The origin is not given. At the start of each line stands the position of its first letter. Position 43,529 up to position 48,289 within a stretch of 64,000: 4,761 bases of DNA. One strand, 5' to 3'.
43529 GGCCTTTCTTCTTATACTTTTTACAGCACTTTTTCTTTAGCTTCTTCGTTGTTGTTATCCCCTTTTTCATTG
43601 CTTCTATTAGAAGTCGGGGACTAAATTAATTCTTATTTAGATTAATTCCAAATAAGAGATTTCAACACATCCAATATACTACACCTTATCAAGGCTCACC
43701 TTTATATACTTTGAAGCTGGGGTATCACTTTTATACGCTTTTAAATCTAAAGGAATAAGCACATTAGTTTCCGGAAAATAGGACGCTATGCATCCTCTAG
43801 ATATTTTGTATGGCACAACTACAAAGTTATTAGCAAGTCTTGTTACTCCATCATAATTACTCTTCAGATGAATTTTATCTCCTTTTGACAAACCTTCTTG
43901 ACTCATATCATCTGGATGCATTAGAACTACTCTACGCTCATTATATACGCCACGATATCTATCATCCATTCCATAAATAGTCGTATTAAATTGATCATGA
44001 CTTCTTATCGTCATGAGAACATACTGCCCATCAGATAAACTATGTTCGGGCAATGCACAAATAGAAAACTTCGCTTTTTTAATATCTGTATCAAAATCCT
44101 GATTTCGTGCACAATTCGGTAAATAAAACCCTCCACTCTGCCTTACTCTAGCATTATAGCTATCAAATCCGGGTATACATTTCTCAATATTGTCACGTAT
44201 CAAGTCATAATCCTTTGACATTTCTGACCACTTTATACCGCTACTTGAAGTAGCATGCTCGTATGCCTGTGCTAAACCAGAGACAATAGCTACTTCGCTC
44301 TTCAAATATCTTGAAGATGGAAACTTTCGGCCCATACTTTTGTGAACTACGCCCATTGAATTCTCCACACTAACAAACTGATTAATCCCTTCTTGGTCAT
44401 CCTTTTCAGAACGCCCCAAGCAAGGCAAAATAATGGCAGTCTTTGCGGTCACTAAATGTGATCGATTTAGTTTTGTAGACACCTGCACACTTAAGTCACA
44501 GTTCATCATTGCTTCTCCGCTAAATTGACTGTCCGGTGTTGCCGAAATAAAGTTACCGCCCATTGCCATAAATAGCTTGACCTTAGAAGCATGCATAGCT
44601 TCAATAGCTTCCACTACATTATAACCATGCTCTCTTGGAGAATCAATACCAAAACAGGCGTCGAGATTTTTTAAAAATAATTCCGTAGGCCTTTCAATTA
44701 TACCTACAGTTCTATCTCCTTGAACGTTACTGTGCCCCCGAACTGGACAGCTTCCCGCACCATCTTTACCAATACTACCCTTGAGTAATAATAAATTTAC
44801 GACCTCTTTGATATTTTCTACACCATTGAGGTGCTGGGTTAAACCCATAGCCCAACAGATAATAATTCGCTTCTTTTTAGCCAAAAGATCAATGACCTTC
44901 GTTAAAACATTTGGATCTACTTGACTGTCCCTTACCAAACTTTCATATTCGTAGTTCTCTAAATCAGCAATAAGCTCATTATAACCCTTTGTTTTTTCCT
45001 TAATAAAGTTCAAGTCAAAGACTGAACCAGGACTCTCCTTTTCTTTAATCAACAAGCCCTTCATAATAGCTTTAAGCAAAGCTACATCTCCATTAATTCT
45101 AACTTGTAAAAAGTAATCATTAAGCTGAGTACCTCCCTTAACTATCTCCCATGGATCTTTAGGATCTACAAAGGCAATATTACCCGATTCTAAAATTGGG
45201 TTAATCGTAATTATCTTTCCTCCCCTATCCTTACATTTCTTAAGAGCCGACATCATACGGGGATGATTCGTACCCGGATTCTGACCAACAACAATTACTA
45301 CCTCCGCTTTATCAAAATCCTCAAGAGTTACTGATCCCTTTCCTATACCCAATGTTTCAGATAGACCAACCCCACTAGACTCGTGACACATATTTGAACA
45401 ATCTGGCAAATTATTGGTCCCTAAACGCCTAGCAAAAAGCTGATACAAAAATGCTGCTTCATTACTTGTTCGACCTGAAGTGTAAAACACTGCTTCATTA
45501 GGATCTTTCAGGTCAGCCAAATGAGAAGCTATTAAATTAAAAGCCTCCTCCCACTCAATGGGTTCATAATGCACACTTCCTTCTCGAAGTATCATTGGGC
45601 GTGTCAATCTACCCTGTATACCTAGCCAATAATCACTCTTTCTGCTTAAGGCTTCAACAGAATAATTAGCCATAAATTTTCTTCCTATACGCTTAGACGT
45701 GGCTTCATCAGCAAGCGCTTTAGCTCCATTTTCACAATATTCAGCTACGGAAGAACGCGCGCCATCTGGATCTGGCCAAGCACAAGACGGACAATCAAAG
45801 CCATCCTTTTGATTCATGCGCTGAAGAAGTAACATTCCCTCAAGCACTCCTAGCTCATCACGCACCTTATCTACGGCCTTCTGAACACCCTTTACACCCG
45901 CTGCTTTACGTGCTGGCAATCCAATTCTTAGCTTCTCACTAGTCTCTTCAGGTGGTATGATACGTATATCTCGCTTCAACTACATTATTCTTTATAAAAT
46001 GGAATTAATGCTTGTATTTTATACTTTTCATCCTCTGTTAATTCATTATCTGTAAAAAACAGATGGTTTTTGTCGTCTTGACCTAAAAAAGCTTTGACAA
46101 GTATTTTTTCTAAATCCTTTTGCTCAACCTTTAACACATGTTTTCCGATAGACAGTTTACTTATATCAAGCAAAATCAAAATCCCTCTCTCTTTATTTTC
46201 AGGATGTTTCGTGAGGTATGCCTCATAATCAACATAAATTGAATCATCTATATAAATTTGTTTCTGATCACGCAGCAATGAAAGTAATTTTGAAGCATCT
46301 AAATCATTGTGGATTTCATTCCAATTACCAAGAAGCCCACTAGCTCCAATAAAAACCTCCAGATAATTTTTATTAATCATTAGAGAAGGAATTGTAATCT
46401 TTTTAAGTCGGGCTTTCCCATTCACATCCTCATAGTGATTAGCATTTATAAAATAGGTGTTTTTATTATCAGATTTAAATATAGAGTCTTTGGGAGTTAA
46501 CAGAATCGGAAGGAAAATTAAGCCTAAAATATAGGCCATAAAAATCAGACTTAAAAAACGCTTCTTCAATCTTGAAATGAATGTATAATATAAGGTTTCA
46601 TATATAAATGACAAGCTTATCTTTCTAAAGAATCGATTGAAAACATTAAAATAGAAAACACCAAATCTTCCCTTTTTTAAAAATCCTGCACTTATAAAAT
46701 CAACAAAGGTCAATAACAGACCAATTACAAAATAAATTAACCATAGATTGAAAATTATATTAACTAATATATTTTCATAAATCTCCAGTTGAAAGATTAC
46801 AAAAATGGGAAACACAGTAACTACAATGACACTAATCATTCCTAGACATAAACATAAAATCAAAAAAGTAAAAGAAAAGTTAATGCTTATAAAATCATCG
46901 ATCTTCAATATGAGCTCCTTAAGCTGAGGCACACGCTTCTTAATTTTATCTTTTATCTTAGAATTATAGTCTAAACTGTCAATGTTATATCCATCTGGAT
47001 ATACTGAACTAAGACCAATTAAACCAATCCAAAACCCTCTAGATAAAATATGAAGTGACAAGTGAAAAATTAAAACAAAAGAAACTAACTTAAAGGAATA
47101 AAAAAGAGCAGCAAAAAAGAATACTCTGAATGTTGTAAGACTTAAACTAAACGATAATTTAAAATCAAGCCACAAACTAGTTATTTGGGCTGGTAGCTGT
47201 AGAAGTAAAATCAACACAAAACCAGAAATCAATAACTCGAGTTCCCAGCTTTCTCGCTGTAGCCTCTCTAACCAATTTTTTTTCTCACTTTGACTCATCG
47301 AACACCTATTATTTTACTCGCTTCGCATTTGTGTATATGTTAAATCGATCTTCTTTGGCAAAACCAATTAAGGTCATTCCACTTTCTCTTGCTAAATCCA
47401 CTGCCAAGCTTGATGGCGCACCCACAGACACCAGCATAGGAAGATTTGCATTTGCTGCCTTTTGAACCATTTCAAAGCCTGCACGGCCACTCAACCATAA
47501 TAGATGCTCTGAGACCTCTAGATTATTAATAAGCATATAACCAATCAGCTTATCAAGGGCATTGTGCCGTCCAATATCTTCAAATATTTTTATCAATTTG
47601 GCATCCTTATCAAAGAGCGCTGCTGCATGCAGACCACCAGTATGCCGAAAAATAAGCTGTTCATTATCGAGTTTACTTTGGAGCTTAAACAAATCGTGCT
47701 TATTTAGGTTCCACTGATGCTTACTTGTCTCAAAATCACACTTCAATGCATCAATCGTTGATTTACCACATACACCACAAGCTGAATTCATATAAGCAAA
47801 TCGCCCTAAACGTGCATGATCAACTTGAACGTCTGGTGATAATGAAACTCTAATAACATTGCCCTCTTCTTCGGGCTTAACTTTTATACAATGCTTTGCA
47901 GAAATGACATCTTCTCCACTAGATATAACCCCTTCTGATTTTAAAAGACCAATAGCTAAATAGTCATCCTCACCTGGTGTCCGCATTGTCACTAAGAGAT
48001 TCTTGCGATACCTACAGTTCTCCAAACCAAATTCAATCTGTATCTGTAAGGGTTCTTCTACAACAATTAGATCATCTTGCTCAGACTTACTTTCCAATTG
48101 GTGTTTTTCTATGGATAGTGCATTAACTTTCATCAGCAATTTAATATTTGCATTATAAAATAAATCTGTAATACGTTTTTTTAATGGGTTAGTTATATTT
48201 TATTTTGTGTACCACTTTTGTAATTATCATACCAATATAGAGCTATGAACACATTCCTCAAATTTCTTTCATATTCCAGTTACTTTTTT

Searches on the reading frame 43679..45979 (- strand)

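Call 6: search_protein_families(library=pfam, proteins=[window:43679-45979:-], max_evalue=0.001)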
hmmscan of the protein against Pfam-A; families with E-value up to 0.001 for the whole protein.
window:43679-45979:- (766 aa): 2 families
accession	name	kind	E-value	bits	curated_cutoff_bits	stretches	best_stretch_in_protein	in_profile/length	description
PF00384.28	Molybdopterin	-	6.6e-25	88.3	24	1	124-528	1-318/353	Molybdopterin oxidoreductase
PF01568.27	Molydop_binding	-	1.1e-09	38.8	26.8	1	653-742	1-93/110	Molydopterin dinucleotide binding domain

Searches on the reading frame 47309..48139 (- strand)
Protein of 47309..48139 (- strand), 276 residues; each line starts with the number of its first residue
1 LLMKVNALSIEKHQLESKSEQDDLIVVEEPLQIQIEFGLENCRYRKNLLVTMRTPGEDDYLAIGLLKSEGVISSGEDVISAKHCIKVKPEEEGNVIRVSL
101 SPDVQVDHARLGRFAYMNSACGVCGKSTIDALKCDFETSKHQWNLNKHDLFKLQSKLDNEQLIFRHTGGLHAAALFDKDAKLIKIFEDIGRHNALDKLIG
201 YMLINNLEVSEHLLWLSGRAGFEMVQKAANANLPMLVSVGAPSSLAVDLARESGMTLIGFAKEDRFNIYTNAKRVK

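Call 6: search_protein_families(library=pfam, proteins=[window:47309-48139:-], max_evalue=0.001)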
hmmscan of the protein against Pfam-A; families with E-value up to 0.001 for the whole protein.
window:47309-48139:- (276 aa): 1 family
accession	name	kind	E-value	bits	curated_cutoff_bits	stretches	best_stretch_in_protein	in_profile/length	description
PF02634.21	FdhD-NarQ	-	4.9e-66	223.3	27.2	1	28-275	3-236/237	FdhD/NarQ family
